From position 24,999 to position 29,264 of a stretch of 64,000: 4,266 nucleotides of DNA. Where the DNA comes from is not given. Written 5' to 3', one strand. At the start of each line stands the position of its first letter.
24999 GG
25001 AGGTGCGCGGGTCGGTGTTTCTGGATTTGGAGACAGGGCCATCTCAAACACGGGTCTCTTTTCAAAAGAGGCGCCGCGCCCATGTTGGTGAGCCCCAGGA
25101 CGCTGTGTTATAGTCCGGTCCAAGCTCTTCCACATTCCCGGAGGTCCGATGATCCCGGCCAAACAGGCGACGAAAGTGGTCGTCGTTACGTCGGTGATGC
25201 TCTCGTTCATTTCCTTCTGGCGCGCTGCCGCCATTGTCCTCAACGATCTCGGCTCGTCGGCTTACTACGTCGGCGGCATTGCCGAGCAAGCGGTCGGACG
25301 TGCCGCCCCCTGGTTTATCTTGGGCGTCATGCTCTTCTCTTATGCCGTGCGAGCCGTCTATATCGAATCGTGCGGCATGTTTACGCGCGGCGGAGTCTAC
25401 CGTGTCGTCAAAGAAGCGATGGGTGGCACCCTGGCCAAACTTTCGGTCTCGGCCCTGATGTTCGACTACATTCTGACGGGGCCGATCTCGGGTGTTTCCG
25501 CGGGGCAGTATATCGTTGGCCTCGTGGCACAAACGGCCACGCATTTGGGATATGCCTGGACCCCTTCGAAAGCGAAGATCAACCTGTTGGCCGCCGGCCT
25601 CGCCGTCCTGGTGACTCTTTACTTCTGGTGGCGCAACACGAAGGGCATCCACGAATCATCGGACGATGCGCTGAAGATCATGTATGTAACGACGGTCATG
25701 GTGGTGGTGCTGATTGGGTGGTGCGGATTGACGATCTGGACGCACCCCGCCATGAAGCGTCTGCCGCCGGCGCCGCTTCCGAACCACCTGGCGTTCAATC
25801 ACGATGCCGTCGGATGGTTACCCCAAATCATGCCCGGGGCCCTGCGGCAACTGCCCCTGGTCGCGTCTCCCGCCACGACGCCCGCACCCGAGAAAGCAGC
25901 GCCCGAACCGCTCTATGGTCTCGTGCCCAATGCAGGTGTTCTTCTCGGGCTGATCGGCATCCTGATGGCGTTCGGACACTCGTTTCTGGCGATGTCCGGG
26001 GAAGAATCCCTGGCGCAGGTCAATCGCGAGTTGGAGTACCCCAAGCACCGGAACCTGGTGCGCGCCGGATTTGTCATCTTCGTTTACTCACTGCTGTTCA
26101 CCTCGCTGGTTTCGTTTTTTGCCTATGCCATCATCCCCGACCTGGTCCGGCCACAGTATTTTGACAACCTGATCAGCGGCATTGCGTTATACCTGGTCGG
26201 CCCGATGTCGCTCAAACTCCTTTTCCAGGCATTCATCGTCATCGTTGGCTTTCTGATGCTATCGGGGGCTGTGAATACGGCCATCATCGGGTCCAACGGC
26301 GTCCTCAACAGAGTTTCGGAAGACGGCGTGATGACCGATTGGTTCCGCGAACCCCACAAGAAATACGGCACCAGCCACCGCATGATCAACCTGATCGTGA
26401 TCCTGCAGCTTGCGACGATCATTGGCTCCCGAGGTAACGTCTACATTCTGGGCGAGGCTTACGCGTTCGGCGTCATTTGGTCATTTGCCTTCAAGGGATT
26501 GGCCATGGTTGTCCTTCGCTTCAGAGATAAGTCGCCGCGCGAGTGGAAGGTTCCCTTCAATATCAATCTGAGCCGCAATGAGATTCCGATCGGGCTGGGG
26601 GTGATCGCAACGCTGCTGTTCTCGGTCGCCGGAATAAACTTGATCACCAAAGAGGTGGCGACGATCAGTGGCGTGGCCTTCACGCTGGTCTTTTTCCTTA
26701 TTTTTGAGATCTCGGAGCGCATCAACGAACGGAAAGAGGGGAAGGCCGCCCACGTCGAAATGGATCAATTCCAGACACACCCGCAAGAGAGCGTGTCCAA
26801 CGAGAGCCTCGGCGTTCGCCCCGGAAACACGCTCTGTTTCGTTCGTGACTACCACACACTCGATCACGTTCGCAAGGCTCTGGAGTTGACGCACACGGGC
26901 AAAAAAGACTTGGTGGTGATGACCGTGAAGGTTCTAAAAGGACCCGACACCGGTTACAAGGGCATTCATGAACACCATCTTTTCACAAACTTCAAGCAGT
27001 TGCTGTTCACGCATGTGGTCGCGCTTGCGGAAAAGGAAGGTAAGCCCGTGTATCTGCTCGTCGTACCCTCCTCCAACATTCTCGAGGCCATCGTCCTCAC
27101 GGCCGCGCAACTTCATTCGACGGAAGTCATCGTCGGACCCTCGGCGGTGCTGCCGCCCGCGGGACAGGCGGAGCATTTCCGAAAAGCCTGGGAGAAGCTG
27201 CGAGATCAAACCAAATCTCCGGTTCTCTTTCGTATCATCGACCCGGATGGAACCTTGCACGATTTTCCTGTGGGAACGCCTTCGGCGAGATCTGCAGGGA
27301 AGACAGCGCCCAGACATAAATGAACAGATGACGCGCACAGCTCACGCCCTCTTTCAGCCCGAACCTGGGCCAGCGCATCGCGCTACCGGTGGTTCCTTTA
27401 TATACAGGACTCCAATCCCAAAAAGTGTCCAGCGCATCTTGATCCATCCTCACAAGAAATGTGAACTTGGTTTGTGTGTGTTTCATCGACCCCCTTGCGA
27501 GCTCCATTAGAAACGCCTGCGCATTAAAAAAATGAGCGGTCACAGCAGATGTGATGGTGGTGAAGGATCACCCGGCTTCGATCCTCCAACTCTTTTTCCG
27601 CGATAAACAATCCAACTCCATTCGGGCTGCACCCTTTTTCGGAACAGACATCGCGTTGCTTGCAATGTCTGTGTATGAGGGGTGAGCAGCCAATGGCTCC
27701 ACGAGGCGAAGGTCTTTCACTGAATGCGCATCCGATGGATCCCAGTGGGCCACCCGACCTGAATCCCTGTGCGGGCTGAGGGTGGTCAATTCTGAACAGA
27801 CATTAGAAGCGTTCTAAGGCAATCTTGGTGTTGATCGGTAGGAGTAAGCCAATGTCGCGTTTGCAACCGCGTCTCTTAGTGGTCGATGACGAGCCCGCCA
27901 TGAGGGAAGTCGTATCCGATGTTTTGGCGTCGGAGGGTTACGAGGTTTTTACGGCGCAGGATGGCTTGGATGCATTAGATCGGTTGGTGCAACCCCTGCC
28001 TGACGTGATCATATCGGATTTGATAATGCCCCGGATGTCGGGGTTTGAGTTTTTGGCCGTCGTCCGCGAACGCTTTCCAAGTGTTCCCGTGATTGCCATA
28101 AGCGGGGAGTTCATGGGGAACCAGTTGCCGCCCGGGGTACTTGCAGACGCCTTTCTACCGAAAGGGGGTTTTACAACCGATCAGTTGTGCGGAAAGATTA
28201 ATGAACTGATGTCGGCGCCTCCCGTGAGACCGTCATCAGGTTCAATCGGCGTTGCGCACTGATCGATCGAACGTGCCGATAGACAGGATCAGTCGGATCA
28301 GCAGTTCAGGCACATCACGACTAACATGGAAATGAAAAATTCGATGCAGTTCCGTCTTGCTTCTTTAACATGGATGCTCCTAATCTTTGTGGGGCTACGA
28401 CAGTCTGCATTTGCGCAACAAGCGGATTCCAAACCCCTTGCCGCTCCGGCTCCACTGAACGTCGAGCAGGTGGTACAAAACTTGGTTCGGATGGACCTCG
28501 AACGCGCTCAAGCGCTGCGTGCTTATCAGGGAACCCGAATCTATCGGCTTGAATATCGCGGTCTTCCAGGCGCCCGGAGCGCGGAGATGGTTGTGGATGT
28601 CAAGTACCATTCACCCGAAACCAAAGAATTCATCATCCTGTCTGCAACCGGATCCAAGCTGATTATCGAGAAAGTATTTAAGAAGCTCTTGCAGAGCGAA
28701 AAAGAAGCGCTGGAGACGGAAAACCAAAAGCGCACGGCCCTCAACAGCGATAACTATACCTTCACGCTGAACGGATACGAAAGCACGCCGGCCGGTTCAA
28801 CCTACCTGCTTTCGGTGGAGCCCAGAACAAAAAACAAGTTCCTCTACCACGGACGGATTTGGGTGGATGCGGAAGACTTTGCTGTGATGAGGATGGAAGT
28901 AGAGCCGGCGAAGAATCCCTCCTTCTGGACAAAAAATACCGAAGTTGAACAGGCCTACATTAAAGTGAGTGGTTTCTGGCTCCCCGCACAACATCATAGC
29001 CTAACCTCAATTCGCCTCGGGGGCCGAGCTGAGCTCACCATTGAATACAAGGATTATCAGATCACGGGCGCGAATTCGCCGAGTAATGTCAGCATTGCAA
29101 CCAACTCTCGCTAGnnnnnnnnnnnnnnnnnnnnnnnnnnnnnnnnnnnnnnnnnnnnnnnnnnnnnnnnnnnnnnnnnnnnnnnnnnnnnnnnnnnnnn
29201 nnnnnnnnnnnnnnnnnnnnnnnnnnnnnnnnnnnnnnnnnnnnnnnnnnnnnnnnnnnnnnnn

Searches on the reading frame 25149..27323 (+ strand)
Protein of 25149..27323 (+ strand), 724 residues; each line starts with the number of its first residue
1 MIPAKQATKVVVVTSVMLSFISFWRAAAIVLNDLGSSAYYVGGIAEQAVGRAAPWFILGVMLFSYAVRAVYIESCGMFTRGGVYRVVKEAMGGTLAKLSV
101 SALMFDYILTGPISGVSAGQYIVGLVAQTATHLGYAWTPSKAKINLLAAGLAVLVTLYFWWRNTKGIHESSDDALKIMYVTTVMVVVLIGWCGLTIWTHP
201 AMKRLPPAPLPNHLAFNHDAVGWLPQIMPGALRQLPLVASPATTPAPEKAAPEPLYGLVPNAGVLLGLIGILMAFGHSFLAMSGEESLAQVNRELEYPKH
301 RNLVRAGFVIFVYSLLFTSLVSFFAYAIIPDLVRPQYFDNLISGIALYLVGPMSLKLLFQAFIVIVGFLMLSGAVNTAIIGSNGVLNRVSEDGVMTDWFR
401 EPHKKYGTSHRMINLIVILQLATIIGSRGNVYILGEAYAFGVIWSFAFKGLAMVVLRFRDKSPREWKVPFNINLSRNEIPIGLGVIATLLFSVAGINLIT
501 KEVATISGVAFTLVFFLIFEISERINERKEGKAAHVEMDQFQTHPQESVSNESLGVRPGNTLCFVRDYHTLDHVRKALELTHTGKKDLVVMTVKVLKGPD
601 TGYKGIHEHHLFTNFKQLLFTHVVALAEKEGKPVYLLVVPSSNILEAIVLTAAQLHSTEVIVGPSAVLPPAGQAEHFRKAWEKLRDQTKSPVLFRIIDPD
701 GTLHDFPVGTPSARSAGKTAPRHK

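Call 32: search_protein_families(library=pfam, max_evalue=0.0001, proteins=[window:25149-27323:+])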
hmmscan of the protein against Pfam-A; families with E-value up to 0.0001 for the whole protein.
window:25149-27323:+ (724 aa): 1 family
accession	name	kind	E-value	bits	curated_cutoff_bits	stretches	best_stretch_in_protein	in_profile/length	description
PF13520.12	AA_permease_2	-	1.9e-44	152.7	27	1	21-516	1-424/427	Amino acid permease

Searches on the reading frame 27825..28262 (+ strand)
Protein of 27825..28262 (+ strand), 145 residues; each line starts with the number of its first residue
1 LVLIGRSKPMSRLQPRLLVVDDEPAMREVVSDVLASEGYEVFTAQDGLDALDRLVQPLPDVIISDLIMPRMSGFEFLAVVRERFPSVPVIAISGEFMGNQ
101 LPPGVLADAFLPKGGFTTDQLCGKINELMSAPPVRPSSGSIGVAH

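Call 4: search_protein_families(library=pfam, max_evalue=0.01, proteins=[window:27825-28262:+])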
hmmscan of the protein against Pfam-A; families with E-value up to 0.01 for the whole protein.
window:27825-28262:+ (145 aa): 1 family
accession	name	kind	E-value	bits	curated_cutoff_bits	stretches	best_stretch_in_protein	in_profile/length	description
PF00072.30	Response_reg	-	3.2e-20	72.8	30.2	1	18-95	2-79/111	Response regulator receiver domain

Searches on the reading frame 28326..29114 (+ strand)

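Call 4: search_protein_families(library=pfam, max_evalue=0.01, proteins=[window:28326-29114:+])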
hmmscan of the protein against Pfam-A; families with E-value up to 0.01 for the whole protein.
window:28326-29114:+ (262 aa): 2 families
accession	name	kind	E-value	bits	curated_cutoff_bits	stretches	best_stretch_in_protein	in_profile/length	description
PF18939.6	DUF5686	-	3.2e-05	23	39.2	1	143-233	127-220/669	Family of unknown function (DUF5686)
PF17131.11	LolA_like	-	0.00017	21.7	30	1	140-241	67-165/184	Outer membrane lipoprotein-sorting protein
